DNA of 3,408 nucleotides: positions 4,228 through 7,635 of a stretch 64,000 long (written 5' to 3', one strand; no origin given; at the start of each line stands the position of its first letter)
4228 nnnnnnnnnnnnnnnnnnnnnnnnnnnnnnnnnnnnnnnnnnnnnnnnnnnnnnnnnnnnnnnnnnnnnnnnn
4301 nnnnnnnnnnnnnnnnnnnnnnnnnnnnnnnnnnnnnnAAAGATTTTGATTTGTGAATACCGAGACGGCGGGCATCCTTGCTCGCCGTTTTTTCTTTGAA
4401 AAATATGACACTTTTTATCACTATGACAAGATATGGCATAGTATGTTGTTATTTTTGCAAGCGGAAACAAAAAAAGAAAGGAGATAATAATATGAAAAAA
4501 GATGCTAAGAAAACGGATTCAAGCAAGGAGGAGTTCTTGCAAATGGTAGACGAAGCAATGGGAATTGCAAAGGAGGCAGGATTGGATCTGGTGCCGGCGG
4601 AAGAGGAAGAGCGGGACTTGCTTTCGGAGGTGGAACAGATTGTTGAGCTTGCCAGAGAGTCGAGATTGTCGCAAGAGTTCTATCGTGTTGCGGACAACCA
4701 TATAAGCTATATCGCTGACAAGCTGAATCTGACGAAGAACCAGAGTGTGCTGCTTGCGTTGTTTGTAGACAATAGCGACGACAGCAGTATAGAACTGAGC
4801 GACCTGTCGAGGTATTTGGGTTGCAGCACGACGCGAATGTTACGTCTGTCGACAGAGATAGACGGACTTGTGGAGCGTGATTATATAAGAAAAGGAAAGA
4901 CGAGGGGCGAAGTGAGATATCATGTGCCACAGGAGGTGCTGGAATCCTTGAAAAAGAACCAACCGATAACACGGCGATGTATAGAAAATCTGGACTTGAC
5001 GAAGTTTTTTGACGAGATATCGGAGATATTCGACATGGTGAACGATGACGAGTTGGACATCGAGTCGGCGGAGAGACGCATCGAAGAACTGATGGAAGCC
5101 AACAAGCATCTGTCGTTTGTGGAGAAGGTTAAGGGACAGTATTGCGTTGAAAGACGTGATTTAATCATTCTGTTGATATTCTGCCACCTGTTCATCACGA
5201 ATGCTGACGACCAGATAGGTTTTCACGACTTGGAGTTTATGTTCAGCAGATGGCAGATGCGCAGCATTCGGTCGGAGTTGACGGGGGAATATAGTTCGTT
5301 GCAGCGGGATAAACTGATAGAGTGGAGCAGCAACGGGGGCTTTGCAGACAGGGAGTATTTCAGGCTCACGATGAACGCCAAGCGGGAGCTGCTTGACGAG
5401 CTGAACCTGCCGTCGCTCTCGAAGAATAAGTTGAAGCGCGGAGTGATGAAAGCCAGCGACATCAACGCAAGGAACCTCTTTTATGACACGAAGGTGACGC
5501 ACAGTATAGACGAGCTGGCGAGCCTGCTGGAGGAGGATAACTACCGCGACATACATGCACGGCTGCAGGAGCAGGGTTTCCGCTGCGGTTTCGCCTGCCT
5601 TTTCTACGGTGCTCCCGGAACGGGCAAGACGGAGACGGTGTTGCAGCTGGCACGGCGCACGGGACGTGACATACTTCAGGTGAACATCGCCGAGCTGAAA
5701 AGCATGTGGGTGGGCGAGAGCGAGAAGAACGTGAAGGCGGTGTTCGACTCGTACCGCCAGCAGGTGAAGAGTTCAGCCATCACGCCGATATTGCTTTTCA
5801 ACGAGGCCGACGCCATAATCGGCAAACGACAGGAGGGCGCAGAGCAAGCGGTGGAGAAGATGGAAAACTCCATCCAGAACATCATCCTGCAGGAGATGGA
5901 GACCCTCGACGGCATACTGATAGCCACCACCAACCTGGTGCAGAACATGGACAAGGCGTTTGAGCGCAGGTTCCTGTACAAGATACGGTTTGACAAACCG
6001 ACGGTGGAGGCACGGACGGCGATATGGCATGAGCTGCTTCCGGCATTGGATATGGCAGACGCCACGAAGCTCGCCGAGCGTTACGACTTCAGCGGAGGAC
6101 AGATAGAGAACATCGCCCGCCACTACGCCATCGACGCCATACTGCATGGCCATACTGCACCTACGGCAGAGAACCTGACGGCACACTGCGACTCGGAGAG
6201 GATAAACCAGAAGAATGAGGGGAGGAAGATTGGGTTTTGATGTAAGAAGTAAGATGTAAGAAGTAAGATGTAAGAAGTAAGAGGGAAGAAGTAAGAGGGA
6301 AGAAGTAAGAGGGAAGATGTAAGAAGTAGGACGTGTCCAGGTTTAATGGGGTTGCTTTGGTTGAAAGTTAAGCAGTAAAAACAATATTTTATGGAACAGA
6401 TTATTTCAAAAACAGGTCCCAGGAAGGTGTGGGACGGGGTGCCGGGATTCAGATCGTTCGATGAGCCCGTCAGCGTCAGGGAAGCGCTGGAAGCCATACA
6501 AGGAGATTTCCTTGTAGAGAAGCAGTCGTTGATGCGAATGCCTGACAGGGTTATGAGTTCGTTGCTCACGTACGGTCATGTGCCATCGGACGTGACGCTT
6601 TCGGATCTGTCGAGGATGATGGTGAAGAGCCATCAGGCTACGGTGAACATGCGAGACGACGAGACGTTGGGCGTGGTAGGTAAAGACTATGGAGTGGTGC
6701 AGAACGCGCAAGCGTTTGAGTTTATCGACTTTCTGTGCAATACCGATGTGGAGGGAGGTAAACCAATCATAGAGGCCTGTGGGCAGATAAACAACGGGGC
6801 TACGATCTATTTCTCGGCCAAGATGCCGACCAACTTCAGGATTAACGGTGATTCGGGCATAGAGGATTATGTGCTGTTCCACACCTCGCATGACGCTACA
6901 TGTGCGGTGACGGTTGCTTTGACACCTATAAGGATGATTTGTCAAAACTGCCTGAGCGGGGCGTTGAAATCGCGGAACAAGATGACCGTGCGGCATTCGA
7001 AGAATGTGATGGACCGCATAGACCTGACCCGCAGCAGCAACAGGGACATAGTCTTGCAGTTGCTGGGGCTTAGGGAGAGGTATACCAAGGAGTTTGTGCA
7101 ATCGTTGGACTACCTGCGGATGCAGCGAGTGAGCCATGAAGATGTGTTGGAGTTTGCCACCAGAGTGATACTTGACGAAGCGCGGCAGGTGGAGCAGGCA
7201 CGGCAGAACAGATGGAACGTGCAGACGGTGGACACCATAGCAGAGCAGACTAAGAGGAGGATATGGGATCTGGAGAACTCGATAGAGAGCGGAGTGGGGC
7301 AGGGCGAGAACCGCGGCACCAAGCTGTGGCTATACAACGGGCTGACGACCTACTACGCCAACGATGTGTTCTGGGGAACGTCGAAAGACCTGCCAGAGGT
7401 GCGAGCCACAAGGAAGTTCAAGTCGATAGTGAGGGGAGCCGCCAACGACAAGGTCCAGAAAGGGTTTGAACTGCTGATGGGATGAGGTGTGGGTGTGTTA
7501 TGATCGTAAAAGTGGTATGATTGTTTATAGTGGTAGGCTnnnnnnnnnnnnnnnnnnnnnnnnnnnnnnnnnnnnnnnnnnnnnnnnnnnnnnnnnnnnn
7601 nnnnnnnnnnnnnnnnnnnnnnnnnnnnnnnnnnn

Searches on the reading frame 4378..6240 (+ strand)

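Call 54: search_protein_families(library=pfam, proteins=[window:4378-6240:+], max_evalue=0.01)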
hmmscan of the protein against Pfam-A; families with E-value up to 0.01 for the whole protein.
window:4378-6240:+ (620 aa): 6 families
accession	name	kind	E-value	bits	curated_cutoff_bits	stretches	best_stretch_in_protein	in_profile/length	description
PF00004.35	AAA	-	1.8e-24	87.1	21.2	1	407-539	1-130/131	ATPase family associated with various cellular activities (AAA)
PF13401.12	AAA_22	-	0.0014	19.4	27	0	407-480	8-96/130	AAA domain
PF13086.12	AAA_11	-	0.0022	18.3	27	1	389-477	7-93/257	AAA domain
PF12774.13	AAA_6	-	0.0038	16.7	25.2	0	401-439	29-67/327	Hydrolytic ATP binding site of dynein motor region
PF07728.20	AAA_5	-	0.0048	17.4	22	0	408-436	3-32/139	AAA domain (dynein-related subfamily)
PF01745.22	IPT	-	0.0095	15.8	20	0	408-434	5-31/233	Isopentenyl transferase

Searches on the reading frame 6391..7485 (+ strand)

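Call 54: search_protein_families(library=pfam, proteins=[window:6391-7485:+], max_evalue=0.01)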
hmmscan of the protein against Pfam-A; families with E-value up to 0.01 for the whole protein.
window:6391-7485:+ (364 aa): 1 family
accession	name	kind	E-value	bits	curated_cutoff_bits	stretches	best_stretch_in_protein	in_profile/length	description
PF06067.16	DUF932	-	9.1e-33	114.4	23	1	93-322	2-206/227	Domain of unknown function (DUF932)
